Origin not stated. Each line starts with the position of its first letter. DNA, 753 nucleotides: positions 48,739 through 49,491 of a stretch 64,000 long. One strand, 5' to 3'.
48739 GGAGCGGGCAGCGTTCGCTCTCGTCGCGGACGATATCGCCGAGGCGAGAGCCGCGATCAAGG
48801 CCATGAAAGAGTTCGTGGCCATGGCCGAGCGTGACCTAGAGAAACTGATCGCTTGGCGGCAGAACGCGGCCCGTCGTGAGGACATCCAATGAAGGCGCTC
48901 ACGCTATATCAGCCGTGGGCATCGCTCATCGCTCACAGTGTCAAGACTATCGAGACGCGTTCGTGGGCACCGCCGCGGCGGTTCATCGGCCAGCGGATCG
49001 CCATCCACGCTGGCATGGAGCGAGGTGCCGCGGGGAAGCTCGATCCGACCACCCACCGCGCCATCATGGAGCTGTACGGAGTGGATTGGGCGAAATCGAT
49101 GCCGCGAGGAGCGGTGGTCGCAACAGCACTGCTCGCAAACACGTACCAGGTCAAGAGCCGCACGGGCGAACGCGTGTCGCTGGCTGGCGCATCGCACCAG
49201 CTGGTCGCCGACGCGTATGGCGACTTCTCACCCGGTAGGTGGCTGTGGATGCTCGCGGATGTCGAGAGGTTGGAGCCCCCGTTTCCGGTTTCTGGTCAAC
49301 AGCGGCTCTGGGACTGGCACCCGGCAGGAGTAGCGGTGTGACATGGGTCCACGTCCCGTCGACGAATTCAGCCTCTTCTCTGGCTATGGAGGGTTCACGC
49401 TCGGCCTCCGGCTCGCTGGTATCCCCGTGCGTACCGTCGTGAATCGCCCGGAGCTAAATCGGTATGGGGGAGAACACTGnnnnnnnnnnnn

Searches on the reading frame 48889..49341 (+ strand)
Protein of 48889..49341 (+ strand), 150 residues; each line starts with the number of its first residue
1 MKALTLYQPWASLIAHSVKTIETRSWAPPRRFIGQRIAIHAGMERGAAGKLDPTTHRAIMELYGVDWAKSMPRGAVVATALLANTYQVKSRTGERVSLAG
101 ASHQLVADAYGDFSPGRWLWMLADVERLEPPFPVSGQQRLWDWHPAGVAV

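Call 9: search_protein_families(library=pfam, proteins=[window:48889-49341:+], max_evalue=0.01)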
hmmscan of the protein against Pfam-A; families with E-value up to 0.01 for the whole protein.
window:48889-49341:+ (150 aa): 2 families
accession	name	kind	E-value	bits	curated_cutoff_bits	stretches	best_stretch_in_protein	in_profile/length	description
PF04266.20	ASCH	-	5e-05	24.4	21.2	1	4-46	1-43/103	ASCH domain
PF19565.4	DUF6087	-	0.0015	19.2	27.1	1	30-72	17-59/99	Family of unknown function (DUF6087)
